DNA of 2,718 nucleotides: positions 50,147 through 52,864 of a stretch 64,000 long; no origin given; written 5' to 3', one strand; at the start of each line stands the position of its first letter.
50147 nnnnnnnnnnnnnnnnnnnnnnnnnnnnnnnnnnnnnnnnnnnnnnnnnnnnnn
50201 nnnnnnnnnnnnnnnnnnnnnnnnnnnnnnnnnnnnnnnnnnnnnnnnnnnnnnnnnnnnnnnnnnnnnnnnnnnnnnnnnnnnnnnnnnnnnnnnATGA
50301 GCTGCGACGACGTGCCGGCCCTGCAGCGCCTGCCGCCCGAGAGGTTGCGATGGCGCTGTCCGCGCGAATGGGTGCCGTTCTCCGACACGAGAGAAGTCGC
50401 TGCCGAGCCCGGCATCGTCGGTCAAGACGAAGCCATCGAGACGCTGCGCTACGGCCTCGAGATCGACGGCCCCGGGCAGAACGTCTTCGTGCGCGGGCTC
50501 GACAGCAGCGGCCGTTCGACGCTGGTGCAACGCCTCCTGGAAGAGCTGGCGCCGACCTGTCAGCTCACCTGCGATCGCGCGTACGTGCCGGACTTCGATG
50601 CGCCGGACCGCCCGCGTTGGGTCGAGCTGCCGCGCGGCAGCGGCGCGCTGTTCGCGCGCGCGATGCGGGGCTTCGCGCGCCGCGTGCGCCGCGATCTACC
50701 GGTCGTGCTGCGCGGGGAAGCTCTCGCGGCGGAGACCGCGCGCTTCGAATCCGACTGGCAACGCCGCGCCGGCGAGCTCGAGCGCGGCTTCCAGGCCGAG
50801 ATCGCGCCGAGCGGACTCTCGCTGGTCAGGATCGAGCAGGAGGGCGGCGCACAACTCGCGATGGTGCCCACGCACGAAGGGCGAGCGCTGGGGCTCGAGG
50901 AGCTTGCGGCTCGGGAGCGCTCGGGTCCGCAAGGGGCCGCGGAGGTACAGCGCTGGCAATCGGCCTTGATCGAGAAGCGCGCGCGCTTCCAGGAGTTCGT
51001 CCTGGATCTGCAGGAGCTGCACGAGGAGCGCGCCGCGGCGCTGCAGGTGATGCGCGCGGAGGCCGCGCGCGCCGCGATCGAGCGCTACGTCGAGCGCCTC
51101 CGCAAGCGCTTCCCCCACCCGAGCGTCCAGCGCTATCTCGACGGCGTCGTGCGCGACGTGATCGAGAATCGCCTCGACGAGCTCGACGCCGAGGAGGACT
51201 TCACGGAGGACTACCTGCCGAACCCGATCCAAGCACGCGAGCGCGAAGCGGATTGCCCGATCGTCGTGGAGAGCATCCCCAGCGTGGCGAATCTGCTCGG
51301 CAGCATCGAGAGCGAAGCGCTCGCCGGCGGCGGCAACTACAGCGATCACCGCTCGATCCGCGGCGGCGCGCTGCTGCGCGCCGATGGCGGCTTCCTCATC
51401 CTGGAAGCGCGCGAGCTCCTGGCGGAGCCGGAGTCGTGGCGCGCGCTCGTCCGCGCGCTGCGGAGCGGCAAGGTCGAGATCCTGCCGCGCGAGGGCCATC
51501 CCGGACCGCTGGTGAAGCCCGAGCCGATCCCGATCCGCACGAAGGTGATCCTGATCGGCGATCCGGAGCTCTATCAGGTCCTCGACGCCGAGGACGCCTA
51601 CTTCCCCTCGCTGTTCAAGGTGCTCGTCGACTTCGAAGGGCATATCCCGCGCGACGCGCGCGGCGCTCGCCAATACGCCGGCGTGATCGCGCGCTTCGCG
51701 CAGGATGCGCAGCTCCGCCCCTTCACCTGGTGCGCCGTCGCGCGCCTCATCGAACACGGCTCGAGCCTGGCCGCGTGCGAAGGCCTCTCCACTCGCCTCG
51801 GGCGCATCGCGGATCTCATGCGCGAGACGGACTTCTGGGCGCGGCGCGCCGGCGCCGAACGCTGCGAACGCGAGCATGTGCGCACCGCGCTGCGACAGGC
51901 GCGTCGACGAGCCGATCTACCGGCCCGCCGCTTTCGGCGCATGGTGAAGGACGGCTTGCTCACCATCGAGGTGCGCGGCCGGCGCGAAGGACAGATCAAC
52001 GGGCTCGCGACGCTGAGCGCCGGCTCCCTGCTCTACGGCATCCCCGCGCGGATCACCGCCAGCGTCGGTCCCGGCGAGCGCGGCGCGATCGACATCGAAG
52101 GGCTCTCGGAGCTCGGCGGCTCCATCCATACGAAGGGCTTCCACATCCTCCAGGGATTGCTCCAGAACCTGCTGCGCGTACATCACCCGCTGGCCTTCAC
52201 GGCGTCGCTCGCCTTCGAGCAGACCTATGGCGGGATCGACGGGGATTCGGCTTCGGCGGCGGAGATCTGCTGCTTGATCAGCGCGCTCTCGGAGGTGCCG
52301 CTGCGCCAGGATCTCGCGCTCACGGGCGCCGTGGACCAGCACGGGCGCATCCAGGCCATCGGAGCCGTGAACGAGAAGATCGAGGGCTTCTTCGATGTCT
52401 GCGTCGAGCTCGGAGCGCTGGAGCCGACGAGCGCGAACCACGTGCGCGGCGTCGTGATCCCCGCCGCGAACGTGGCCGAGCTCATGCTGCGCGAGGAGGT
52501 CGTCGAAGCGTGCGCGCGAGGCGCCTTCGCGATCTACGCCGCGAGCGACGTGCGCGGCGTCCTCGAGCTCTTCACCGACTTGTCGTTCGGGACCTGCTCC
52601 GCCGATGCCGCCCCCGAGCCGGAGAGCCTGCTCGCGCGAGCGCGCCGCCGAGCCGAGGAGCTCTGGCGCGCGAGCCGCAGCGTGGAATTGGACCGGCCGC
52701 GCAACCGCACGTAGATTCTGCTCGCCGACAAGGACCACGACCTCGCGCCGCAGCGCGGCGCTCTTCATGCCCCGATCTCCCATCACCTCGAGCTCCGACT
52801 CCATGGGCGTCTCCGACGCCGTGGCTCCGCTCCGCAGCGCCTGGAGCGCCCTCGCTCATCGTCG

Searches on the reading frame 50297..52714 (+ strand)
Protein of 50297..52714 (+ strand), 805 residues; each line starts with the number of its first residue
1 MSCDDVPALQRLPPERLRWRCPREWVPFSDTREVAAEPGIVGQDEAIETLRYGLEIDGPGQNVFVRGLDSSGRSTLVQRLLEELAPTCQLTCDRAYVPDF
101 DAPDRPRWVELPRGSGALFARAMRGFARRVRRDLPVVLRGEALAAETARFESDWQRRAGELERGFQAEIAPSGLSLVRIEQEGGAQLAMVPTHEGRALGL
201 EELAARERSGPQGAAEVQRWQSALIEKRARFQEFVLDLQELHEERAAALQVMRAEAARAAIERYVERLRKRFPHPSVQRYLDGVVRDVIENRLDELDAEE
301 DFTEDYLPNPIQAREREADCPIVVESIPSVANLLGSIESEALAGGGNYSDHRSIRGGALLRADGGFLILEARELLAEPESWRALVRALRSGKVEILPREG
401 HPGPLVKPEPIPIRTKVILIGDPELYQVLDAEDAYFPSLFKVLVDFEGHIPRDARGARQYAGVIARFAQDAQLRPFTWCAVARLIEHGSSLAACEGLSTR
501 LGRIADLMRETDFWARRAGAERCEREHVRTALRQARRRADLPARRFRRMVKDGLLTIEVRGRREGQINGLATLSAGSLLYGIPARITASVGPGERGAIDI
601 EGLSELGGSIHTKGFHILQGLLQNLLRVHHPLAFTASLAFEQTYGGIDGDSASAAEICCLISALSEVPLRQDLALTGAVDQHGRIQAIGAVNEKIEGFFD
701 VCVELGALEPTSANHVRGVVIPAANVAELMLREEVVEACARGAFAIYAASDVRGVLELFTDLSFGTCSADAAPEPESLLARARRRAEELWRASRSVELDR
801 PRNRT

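Call 3: search_protein_families(library=pfam, proteins=[window:50297-52714:+], max_evalue=0.01)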
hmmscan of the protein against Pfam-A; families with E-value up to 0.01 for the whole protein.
window:50297-52714:+ (805 aa): 5 families
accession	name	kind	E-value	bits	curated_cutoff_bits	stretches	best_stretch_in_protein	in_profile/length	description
PF13654.12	AAA_32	-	1.5e-35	122.6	21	1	320-447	3-133/133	LonB-like, AAA domain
PF20436.4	LonB_AAA-LID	-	2.5e-16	59.9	22.4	1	475-538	1-65/65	Archaeal LonB, AAA+ ATPase LID domain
PF20437.3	LonC_helical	-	1.7e-07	31.6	24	1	94-124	2-32/34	Lon-like LonC helical domain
PF05362.19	Lon_C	-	1e-06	28.9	21.1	1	648-695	108-155/205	Lon protease (S16) C-terminal proteolytic domain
PF13191.12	AAA_16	-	0.0062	17.5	32.6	1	41-253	3-153/167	AAA ATPase domain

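Call 4: search_protein_families(library=ncbifam, proteins=[window:50297-52714:+], max_evalue=0.01)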
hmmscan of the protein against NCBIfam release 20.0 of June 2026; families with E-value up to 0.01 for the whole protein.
window:50297-52714:+ (805 aa): 5 families
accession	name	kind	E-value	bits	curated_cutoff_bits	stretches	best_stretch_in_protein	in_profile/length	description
TIGR00764.1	lon_rel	equivalog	1.7e-31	109.5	516.6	1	305-734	157-572/608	ATP-dependent protease LonB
TIGR02903.1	spore_lon_C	equivalog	7.2e-12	44.6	678.8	1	645-698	521-574/615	Lon family ATP-dependent protease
TIGR02902.1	spore_lonB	equivalog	1e-07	31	723.3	1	638-697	431-489/531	ATP-dependent protease LonB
TIGR00763.1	lon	equivalog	6.5e-05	21.6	608.05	1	648-695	700-747/795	endopeptidase La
NF008053.0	PRK10787.1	equivalog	0.0018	16.4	891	1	648-695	676-723/784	endopeptidase La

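Call 6: find_homologous_proteins(query=window:50297-52714:+, max_evalue=1e-10)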
Query window:50297-52714:+ (805 aa): 69 proteins with E <= 1e-10 among 8000 candidates.
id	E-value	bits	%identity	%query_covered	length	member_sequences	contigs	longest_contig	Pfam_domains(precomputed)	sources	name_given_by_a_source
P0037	0.0e+0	1782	100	100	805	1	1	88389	PF13654.13,PF20436.5,PF05362.20,PF20437.4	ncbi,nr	ncbi:MAG: AAA family ATPase [Planctomycetes bacterium]|nr:AAA family ATPase [Planctomycetota bacteri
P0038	0.0e+0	1580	88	100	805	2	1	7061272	PF13654.13,PF20436.5,PF05362.20,PF20437.4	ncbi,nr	ncbi:MAG: AAA family ATPase [Planctomycetes bacterium]|nr:AAA family ATPase [Planctomycetota bacteri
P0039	0.0e+0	1396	80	97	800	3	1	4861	PF13654.13,PF20436.5,PF05362.20,PF20437.4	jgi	jgi:predicted ATP-dependent protease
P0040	7.3e-222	757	48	98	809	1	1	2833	PF13654.13,PF20436.5,PF05362.20,PF20437.4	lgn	-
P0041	1.3e-217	743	48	97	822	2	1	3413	PF13654.13,PF20436.5,PF05362.20,PF20437.4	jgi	jgi:predicted ATP-dependent protease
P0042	5.6e-216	738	47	98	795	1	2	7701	PF13654.13,PF20436.5,PF05362.20,PF20437.4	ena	-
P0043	1.6e-214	733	48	98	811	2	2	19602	PF13654.13,PF20436.5,PF05362.20,PF20437.4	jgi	-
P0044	6.1e-214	731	48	97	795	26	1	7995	PF13654.13,PF20436.5,PF05362.20,PF20437.4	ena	-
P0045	2.8e-213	729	47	97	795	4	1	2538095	PF13654.13,PF20436.5,PF05362.20,PF20437.4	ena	-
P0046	3.9e-213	728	47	99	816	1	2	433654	PF13654.13,PF20436.5,PF05362.20,PF20437.4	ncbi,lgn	ncbi:MAG: Lon protease family protein [Planctomycetota bacterium]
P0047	6.1e-213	727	48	97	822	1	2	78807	PF13654.13,PF20436.5,PF05362.20,PF20437.4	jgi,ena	-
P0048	3.9e-212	725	47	98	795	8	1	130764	PF13654.13,PF20436.5,PF05362.20,PF20437.4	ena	-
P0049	4.1e-212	725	47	97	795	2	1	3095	PF13654.13,PF20436.5,PF05362.20,PF20437.4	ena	-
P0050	2.8e-211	722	47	96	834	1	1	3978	PF13654.13,PF20436.5,PF05362.20,PF20437.4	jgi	jgi:ATP-dependent Lon protease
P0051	2.5e-210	719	45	97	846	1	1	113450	PF13654.13,PF20436.5,PF05362.20,PF20437.4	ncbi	-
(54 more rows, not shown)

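Call 16: find_encoding_contigs(protein=P0045, flank=8000, max_places=3)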
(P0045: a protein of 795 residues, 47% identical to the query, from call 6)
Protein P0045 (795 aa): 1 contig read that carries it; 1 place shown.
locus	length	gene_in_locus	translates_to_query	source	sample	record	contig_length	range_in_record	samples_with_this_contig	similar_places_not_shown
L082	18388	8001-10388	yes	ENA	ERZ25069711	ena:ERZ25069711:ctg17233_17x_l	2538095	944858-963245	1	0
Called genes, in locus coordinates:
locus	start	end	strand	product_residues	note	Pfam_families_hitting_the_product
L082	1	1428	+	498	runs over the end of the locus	PF13522:GATase_6, PF13537:GATase_7, PF00733:Asn_synthase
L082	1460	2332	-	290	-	-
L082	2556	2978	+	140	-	PF12098:DUF3574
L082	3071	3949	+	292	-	PF03547:Mem_trans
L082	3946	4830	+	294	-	PF03547:Mem_trans, PF01758:SBF (weak)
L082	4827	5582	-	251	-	PF00106:adh_short, PF08659:KR, PF13561:adh_short_C2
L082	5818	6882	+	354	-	PF00089:Trypsin, PF13365:Trypsin_2, PF00595:PDZ (weak), PF13180:PDZ_2, PF17820:PDZ_6 (faint)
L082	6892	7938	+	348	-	PF00355:Rieske, PF19112:VanA_C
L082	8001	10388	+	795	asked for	PF20437:LonC_helical, PF13654:AAA_32, PF20436:LonB_AAA-LID, PF05362:Lon_C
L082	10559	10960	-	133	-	PF00903:Glyoxalase, PF22677:Ble-like_N (weak)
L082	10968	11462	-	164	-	PF04828:GFA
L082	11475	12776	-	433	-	PF06808:DctM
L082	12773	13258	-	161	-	PF04290:DctQ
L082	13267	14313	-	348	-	PF03480:DctP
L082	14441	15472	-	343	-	-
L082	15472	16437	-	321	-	PF04909:Amidohydro_2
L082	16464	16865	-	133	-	PF12973:Cupin_7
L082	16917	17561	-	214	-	PF08592:Anthrone_oxy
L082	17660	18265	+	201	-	PF00440:TetR_N, PF14246:TetR_C_7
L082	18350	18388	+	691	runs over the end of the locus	PF05378:Hydant_A_N, PF01968:Hydantoinase_A, PF19278:Hydant_A_C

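Call 17: find_encoding_contigs(protein=P0046, flank=8000, max_places=3)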
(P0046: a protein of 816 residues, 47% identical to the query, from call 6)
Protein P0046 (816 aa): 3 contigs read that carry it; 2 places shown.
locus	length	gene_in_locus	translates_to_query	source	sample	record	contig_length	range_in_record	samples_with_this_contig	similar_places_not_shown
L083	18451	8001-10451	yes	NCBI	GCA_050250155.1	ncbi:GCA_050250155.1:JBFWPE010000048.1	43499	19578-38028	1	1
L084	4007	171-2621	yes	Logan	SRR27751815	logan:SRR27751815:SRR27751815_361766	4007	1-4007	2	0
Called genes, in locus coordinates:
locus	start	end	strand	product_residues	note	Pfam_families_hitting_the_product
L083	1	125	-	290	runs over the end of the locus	-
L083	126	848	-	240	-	PF01209:Ubie_methyltran, PF13489:Methyltransf_23, PF13847:Methyltransf_31, PF08241:Methyltransf_11, PF08242:Methyltransf_12, PF13649:Methyltransf_25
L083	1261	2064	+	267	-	-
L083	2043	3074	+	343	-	PF13580:SIS_2 (faint), PF22645:GKRP_SIS_N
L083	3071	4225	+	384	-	PF03702:AnmK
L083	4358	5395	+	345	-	PF01551:Peptidase_M23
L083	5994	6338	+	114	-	-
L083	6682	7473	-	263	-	PF01026:TatD_DNase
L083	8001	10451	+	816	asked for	PF20437:LonC_helical, PF13654:AAA_32, PF20436:LonB_AAA-LID, PF05362:Lon_C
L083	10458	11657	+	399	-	PF01979:Amidohydro_1, PF07969:Amidohydro_3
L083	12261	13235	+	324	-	PF05990:DUF900, PF12697:Abhydrolase_6 (weak)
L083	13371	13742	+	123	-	-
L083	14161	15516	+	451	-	PF00753:Lactamase_B, PF12706:Lactamase_B_2, PF10996:Beta-Casp, PF07521:RMMBL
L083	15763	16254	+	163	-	PF01476:LysM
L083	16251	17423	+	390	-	PF01966:HD, PF13286:HD_assoc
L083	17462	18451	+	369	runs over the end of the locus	PF01938:TRAM (weak)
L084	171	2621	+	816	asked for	PF20437:LonC_helical, PF13654:AAA_32, PF20436:LonB_AAA-LID, PF05362:Lon_C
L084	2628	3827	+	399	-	PF01979:Amidohydro_1, PF07969:Amidohydro_3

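Call 19: search_solved_structures(query=window:50297-52714:+, max_evalue=0.001, show_alignments=2)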
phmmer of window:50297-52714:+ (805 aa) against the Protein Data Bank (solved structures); distinct sequences matched with E-value up to 0.001: 20.
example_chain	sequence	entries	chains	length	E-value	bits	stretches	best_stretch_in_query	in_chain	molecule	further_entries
4fwg_A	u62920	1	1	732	1.2e-70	241.9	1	226-759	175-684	TTC1975 peptidase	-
4fwd_A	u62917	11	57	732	2.2e-70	241.1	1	226-759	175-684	TTC1975 peptidase | endopeptidase La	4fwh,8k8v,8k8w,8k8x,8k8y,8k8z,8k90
4fw9_A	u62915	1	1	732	4.9e-70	240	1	226-759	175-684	TTC1975 peptidase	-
7euy_A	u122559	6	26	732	6.7e-70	239.5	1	226-759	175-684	Endopeptidase La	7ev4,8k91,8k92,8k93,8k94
7eux_A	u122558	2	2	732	3.3e-69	237.2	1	226-759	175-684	Endopeptidase La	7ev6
3k1j_A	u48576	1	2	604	2.8e-22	82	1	330-706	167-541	ATP-dependent protease Lon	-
4fwv_A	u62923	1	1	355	1.3e-17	66.6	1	226-446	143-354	TTC1975 peptidase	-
1xhk_A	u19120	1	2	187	5.6e-14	54.6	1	638-697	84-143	Putative protease La homolog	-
1z0w_A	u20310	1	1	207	1.1e-09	40.3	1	560-700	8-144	Putative protease La homolog type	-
1z0e_A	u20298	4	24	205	1.3e-09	40.2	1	560-700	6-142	Putative protease La homolog type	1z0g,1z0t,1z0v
1z0b_A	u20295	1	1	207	4.2e-09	38.4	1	560-700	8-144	Putative protease La homolog type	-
1z0c_A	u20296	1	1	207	1.5e-08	36.6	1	560-700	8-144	Putative protease La homolog type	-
8dvh_A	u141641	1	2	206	4.6e-06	28.4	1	565-697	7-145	Lon protease 2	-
5e7s_A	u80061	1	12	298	0.00017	23.2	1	648-697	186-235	Lon protease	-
4ypm_A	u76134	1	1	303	0.00018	23.2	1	648-697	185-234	Lon protease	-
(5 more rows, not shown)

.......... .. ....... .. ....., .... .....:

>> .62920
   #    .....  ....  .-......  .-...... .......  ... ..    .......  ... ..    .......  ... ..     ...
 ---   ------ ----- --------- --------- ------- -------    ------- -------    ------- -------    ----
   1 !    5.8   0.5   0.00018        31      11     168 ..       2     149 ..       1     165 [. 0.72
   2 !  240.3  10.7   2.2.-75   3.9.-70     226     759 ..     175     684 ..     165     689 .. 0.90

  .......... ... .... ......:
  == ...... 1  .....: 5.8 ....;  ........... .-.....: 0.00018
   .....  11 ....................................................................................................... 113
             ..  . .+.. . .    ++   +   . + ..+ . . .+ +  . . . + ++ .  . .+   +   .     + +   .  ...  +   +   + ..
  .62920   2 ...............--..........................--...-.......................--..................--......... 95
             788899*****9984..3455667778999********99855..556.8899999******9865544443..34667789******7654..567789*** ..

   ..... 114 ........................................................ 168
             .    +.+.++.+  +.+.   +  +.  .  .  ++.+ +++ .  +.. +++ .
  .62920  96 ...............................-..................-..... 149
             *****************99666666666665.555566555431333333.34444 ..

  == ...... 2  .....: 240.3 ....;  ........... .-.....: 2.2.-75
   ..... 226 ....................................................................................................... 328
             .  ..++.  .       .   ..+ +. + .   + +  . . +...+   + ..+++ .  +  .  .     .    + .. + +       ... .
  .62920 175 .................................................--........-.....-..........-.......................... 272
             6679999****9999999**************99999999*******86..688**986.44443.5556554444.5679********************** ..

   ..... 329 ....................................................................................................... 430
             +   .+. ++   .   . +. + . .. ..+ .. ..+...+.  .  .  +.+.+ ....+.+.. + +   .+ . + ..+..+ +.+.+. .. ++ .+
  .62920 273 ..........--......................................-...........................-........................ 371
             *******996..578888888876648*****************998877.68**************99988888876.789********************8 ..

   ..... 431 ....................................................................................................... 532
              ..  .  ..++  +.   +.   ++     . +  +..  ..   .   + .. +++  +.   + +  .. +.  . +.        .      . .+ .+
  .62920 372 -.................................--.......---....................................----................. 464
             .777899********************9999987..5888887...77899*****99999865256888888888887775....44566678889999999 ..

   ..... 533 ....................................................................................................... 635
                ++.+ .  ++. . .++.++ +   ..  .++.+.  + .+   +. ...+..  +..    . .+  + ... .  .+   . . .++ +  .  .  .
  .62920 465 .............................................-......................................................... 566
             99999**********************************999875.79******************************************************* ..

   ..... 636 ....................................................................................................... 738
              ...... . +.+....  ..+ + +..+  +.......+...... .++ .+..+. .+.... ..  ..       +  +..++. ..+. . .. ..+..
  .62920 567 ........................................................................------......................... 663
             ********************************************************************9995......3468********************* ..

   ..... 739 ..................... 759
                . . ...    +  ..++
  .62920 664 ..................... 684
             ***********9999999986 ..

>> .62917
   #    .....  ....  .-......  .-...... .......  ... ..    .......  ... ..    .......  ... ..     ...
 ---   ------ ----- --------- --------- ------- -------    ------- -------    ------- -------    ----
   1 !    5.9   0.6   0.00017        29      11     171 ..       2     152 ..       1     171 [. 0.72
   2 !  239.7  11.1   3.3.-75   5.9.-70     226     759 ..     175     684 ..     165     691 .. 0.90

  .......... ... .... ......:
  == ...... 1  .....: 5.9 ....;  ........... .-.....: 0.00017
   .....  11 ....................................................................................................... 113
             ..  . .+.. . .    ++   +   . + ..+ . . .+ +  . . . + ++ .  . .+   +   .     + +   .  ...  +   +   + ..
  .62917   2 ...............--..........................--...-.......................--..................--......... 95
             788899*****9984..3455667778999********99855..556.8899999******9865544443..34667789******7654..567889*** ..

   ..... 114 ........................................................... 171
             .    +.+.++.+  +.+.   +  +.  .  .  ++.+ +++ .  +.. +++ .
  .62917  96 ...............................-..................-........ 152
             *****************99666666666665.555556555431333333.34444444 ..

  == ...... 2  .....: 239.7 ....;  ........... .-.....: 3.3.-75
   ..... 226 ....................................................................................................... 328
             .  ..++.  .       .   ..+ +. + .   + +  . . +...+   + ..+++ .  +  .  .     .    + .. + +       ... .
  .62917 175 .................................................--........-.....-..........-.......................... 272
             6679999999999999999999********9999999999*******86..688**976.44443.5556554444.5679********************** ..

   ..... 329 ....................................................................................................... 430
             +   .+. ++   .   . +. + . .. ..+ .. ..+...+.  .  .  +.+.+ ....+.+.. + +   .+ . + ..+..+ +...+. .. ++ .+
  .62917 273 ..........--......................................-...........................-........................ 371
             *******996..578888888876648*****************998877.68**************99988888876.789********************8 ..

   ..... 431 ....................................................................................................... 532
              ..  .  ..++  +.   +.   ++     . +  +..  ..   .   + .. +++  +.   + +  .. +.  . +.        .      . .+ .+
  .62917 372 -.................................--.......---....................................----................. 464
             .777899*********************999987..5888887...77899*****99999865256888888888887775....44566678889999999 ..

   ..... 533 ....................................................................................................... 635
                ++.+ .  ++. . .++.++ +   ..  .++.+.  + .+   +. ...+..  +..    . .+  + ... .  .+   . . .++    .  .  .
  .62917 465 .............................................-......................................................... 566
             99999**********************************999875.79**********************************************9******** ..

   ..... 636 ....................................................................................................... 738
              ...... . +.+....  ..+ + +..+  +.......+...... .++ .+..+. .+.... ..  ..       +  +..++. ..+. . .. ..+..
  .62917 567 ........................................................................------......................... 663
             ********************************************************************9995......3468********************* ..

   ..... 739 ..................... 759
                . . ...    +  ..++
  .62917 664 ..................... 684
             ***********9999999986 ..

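Call 20: find_related_loci(query=A2, collection=metagenome_contigs, flank=8000)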
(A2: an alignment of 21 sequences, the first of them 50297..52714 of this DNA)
Query A2 (805 aa) in metagenome_contigs; peptide patterns used: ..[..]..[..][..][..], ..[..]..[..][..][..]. (x = any residue, [..] = any of these).
600 stretches matched a pattern (row limit reached: there are more); 579 encode a relative of the query (tblastn E <= 1e-3); the best 80 are kept; 80 distinct loci.
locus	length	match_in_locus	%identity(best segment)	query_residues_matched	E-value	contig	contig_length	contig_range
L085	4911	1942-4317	47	9-804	0e+0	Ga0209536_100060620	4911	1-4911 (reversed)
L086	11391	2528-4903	44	11-805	0e+0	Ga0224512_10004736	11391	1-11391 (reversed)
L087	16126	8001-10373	45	5-798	0e+0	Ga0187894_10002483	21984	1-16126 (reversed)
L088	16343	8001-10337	44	12-793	0e+0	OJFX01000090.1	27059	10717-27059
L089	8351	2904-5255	46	17-802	0e+0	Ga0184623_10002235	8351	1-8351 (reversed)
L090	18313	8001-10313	45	18-790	0e+0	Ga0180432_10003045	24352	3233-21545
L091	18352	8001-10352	44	6-790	0e+0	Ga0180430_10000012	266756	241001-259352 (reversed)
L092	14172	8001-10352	44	11-795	0e+0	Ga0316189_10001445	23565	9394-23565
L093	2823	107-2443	43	12-795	0e+0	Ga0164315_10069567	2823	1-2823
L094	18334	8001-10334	41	11-791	0e+0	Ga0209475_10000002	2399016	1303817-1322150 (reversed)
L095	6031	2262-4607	46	10-794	0e+0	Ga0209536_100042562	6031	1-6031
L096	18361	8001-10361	41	6-795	0e+0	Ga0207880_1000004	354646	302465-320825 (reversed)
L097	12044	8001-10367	42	2-790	1e-178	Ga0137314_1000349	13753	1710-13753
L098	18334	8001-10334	45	12-791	0e+0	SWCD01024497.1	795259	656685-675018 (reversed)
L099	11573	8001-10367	40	11-795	5e-172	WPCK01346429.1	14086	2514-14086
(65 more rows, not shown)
